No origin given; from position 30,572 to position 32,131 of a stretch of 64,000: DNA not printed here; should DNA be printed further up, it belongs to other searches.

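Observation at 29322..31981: Islet between folK and queF containing two co-oriented unknown membrane proteins with complementary topologies and a Pro/Thr-rich tail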

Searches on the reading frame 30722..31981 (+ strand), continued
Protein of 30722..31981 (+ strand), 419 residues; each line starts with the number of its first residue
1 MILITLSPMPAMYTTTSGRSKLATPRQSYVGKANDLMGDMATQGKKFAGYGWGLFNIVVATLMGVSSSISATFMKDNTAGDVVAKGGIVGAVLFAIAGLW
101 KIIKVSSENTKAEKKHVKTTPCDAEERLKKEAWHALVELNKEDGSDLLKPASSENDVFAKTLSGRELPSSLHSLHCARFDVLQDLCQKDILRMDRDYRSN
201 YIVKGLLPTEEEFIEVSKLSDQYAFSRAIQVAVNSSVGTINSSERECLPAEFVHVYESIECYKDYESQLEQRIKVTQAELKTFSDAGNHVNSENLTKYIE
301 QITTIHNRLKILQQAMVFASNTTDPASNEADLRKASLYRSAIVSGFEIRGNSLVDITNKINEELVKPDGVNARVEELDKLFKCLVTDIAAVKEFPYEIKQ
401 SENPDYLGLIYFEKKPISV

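Call 58: fold_search(model_id=the predicted structure, library=pdb)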
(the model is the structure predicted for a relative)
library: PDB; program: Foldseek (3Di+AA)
matches with E <= 10: 267; with E <= 0.001: 0
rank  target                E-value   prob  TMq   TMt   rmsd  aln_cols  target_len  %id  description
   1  9rcv_E                1.8e-01  0.13  0.11  0.07  25.8       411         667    9  Structure of the Human Peptide-Loading Complex Arrested by HCMV US6 (released 2025-12-03)
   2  7ze5_C                3.9e-01  0.20  0.16  0.13  28.4       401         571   12  Occ(apo/return) conformation of CydDC mutant (E500Q.C) in ATP(CydC)/AMP-PNP(CydD) bound state (Dataset-23) (released 2023-04-19)
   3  7y48                  4.2e-01  0.28  0.17  0.13  27.4       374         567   10  Cryo-EM Structure of biliverdin-bound mitochondrial ABC transporter ABCB10 from Biortus (released 2023-05-24)
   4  4akk_A                4.2e-01  0.15  0.13  0.15  26.3       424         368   10  Structure of the NasR transcription antiterminator (released 2012-06-20)
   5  8vv3_A                4.2e-01  0.08  0.10  0.10  24.5       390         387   13  Structure of the insect gustatory receptor Gr9 from Bombyx mori in complex with L-sorbose (released 2024-03-20)
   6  9ocj_B                4.8e-01  0.20  0.15  0.12  28.8       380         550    9  Transporter associated with antigen processing (TAP) bound to the viral protein CPXV012 in the outward-facing open sta (released 2025-09-10)
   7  9n63_B                5.0e-01  0.30  0.17  0.13  27.9       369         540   10  Transporter associated with antigen processing (TAP) EQ mutant bound to ATP in the outward-facing open state (released 2025-09-03)
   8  9fv1_A                5.7e-01  0.13  0.15  0.12  30.8       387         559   15  MsbA in MSP1D1 (EPL:PC) Nanodisc inward-facing narrow open (released 2025-03-19)
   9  8vsi_A                6.0e-01  0.20  0.18  0.13  28.5       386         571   12  Mechanistic Insights Revealed by YbtPQ in the Occluded State (released 2024-04-10)
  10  9o9d_B                6.0e-01  0.16  0.15  0.12  28.1       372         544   10  Transporter associated with antigen processing (TAP) EQ mutant bound to the viral protein bUL49.5 in the outward-facin (released 2025-09-10)
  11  7zdr_D                6.0e-01  0.16  0.17  0.13  28.0       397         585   11  IF(apo/as isolated) conformation of CydDC mutant (H85A.C) in AMP-PNP(CydD) bound state (Dataset-16) (released 2023-04-19)
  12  7zdk_D                6.6e-01  0.18  0.17  0.13  26.8       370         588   10  IF(apo/asym) conformation of CydDC in AMP-PNP(CydC)/AMP-PNP(CydD) bound state (Dataset-8) (released 2023-04-19)
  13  4s0f_A                6.8e-01  0.14  0.17  0.13  28.9       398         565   10  Crystal structure of the peptidase-containing ABC transporter PCAT1 E648Q mutant complexed with ATPgS in an occluded c (released 2015-07-22)
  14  7wiw_B                7.1e-01  0.12  0.14  0.11  29.4       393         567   13  Cryo-EM structure of Mycobacterium tuberculosis irtAB complexed with ATP in an occluded conformation (released 2023-01-25)
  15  7x0t_A                7.5e-01  0.10  0.15  0.11  29.9       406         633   12  Cryo-EM structure of human ABCD1 E630Q in the presence of C26:0-CoA and ATP (released 2023-03-22)
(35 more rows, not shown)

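Call 63: search_protein_families(library=padloc, proteins=[window:30722-31978:+, L086:6536-7966:+, L086:8001-9386:+], max_evalue=0.1)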
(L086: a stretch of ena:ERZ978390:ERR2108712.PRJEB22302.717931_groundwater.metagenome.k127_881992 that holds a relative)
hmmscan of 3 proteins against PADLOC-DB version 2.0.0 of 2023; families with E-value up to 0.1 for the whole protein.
window:30722-31978:+ (419 aa): 1 family
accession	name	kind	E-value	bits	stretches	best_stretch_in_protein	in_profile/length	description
PDLC01177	CorA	-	0.012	13.7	1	268-322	18-72/117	CorA-like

L086:6536-7966:+ (477 aa): 0 families

L086:8001-9386:+ (462 aa): 0 families

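Call 64: search_protein_families(library=ncbifam, proteins=[window:30722-31978:+, L086:6536-7966:+, L086:8001-9386:+], max_evalue=0.1)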
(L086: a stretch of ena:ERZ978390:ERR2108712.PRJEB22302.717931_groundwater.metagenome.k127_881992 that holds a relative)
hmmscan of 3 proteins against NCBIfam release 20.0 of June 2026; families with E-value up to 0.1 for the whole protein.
window:30722-31978:+ (419 aa): 0 families

L086:6536-7966:+ (477 aa): 1 family
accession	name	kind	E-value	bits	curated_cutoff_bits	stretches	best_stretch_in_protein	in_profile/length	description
TIGR02135.1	phoU_full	equivalog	0.015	14.9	130.25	1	121-205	122-205/212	phosphate signaling complex protein PhoU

L086:8001-9386:+ (462 aa): 1 family
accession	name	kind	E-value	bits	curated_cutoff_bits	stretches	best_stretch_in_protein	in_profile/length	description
NF041065.1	DpdH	equivalog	0.039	12.4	450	1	92-250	537-694/1014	protein DpdH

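Call 65: search_protein_families(library=phrogs, proteins=[window:30722-31978:+, L086:6536-7966:+, L086:8001-9386:+], max_evalue=0.1)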
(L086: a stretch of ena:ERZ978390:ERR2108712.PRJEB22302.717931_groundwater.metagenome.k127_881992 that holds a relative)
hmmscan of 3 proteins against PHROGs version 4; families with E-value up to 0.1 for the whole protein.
window:30722-31978:+ (419 aa): 1 family
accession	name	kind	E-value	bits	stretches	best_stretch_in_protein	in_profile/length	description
phrog_6231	-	unknown function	0.043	15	1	252-290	45-83/90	-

L086:6536-7966:+ (477 aa): 1 family
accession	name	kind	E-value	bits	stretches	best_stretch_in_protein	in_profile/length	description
phrog_25855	-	unknown function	0.084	13.9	0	330-383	49-103/136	-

L086:8001-9386:+ (462 aa): 1 family
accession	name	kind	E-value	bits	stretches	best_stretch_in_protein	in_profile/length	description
phrog_9360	-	unknown function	0.099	13.8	0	105-121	4-20/42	-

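Call 66: search_solved_structures(query=A5, max_evalue=1)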
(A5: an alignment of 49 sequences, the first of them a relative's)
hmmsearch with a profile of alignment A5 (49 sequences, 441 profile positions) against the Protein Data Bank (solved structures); distinct sequences matched with E-value up to 1: 6.
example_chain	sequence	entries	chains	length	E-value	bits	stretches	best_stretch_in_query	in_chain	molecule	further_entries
9ayb_A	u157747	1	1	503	0.0033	19.7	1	39-100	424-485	Sialin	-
8dwi_A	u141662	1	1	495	0.0041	19.4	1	39-100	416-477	Sialin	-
8u3f_A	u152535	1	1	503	0.0043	19.3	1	39-100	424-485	Sialin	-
8u3d_A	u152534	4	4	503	0.0043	19.3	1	39-100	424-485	Sialin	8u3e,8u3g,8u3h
8x5o_A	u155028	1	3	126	0.1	14.8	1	136-221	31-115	spike protein S2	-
3etc_A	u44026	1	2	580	0.85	11.8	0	223-272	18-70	AMP-binding protein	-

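Call 73: fold_search(model_id=the predicted structure, library=viral)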
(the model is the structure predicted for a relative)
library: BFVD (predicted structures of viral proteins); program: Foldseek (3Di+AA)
matches with E <= 10: 198; with E <= 0.001: 0
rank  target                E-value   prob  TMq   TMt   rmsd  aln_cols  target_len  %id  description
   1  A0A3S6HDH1            1.9e-01  0.21  0.14  0.05  63.8       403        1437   11  (no name in the UniProt tables at hand)
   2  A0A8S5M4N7            2.2e-01  0.85  0.18  0.32  28.2       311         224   12  Uncharacterized protein [Siphoviridae sp. ct0d96]
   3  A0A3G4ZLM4            2.9e-01  0.20  0.15  0.09  22.3       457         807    9  U-box domain protein [Terrestrivirus sp.]
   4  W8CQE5                3.9e-01  0.18  0.15  0.08  43.3       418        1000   13  (no name in the UniProt tables at hand)
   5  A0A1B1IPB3            5.3e-01  0.10  0.12  0.10  32.3       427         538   11  (no name in the UniProt tables at hand)
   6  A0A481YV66            5.5e-01  0.21  0.18  0.14  26.1       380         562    9  ABC transporter [Marseillevirus LCMAC103]
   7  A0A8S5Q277            5.5e-01  0.10  0.11  0.06  25.6       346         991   12  Uncharacterized protein [Siphoviridae sp. ctLqe90]
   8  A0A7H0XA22            7.1e-01  0.11  0.14  0.13  27.2       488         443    9  (no name in the UniProt tables at hand)
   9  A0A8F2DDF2            7.1e-01  0.08  0.13  0.05  32.2       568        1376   10  (no name in the UniProt tables at hand)
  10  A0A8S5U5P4            8.5e-01  0.08  0.13  0.07  22.3       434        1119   10  Minor tail protein [Siphoviridae sp. cteLh2]
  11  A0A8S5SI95            8.9e-01  0.04  0.10  0.09  32.4       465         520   10  Tail tape measure protein [Siphoviridae sp. ctHAs12]
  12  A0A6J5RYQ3            1.0e+00  0.08  0.13  0.10  30.0       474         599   10  Uncharacterized protein [uncultured Caudovirales phage]
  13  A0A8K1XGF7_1          1.1e+00  0.14  0.14  0.06  29.4       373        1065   12  (no name in the UniProt tables at hand)
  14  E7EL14                1.1e+00  0.12  0.16  0.08  24.2       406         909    9  Tape measure protein [Edwardsiella phage eiMSLS]
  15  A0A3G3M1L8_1          1.1e+00  0.11  0.16  0.09  27.9       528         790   10  (no name in the UniProt tables at hand)
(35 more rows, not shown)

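Call 75: list_cluster_members(proteins=[P0001, P0003, P0006, P0007, P0010, P0020, P0030, P0045, P0052])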
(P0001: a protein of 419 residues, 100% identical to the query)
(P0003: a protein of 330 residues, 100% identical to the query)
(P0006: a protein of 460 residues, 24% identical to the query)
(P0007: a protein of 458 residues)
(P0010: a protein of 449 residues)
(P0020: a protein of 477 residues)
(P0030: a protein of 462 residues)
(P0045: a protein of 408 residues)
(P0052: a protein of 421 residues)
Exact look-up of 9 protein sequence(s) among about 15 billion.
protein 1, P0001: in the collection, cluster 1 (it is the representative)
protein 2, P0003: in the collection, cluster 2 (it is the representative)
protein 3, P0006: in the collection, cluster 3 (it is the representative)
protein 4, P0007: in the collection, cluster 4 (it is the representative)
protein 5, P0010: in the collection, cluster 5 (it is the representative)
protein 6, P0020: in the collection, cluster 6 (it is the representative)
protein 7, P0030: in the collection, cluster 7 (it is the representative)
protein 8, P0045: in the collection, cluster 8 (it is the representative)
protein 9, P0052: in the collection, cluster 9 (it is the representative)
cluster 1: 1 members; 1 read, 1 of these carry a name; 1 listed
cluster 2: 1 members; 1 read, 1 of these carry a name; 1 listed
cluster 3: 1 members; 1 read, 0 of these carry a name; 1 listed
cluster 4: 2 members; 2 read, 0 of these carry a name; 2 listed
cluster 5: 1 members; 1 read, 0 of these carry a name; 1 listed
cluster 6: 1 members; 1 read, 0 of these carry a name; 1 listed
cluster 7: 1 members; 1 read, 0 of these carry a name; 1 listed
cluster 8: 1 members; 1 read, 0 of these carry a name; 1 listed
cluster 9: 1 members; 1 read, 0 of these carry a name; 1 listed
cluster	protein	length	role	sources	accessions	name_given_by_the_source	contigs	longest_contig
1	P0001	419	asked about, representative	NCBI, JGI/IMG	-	hypothetical protein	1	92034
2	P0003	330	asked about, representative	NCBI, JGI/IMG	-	hypothetical protein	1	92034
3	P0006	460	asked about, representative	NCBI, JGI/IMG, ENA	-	-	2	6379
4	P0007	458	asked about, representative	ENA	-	-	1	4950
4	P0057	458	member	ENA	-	-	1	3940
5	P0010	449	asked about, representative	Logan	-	-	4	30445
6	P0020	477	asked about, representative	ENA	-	-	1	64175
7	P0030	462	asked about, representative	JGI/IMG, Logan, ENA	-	-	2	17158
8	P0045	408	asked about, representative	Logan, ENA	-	-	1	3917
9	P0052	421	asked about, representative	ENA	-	-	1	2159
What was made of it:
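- Tried and rejected: Cluster look-ups gave no names or taxonomy (call 75).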

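Call 76: find_encoding_contigs(protein=P0005, flank=10000, max_places=3)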
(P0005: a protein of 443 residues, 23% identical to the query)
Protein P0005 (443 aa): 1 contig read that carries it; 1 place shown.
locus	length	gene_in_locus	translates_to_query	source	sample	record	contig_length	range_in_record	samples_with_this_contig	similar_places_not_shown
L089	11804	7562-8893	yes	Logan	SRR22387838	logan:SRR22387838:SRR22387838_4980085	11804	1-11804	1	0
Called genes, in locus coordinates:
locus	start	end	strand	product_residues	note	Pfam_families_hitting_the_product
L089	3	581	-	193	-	?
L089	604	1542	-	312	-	PF01946:Thi4 (faint), PF03486:HI0933_like (faint), PF07992:Pyr_redox_2, PF00890:FAD_binding_2 (faint), PF01266:DAO (faint), PF13738:Pyr_redox_3, PF00070:Pyr_redox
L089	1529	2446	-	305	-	PF01882:DUF58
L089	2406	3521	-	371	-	PF02770:Acyl-CoA_dh_M, PF00441:Acyl-CoA_dh_1, PF08028:Acyl-CoA_dh_2, PF22924:ACOX_C_alpha1 (weak)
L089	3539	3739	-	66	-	-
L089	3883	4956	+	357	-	PF15891:Nuc_deoxyri_tr2 (weak)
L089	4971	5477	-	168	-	PF01288:HPPK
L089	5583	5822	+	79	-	-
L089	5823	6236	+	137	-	PF01850:PIN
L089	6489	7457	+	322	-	-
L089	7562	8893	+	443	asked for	-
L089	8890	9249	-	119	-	PF14489:QueF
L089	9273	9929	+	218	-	PF13411:MerR_1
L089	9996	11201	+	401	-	PF01264:Chorismate_synt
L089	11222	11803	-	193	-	?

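Call 77: find_encoding_contigs(protein=P0006, flank=10000, max_places=3)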
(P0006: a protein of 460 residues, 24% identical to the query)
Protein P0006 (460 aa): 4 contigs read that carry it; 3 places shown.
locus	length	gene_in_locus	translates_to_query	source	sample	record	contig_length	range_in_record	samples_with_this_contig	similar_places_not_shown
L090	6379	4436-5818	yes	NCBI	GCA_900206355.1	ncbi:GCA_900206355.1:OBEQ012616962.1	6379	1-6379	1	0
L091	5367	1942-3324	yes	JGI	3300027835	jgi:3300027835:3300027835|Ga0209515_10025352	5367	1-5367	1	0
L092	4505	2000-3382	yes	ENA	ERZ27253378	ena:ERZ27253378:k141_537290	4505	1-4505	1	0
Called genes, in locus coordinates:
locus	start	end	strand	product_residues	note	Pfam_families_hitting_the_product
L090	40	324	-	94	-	-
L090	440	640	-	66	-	-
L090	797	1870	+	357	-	PF15891:Nuc_deoxyri_tr2 (faint)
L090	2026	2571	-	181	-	PF01288:HPPK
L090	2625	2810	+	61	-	-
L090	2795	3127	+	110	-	PF02452:PemK_toxin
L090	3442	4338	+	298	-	-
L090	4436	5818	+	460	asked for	-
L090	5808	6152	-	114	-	PF14489:QueF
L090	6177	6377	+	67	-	?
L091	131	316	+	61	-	-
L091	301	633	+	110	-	PF02452:PemK_toxin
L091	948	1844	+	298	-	-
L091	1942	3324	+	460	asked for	-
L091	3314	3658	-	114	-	PF14489:QueF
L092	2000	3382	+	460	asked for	-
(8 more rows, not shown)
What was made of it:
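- The folK-A spacer attracts real TA modules in relatives (calls 76, 77).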

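Call 101: find_related_loci(query=A4, collection=viral_contigs, flank=5000)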
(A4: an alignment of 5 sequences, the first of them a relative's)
Query A4 (419 aa) in viral_contigs; peptide patterns used: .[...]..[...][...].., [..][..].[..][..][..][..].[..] (x = any residue, [..] = any of these).
83 stretches matched a pattern, but none encodes a relative of the query by tblastn (E <= 1e-3).

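Call 102: find_related_loci(query=P0030, collection=viral_contigs, flank=5000)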
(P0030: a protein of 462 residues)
Query P0030 (462 aa) in viral_contigs; peptide patterns used: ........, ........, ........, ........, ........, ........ (x = any residue, [..] = any of these).
43 stretches matched a pattern; 1 encode a relative of the query (tblastn E <= 1e-3); 1 distinct loci.
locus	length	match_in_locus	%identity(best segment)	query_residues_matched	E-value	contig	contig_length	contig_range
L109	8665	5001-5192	36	183-246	2e-5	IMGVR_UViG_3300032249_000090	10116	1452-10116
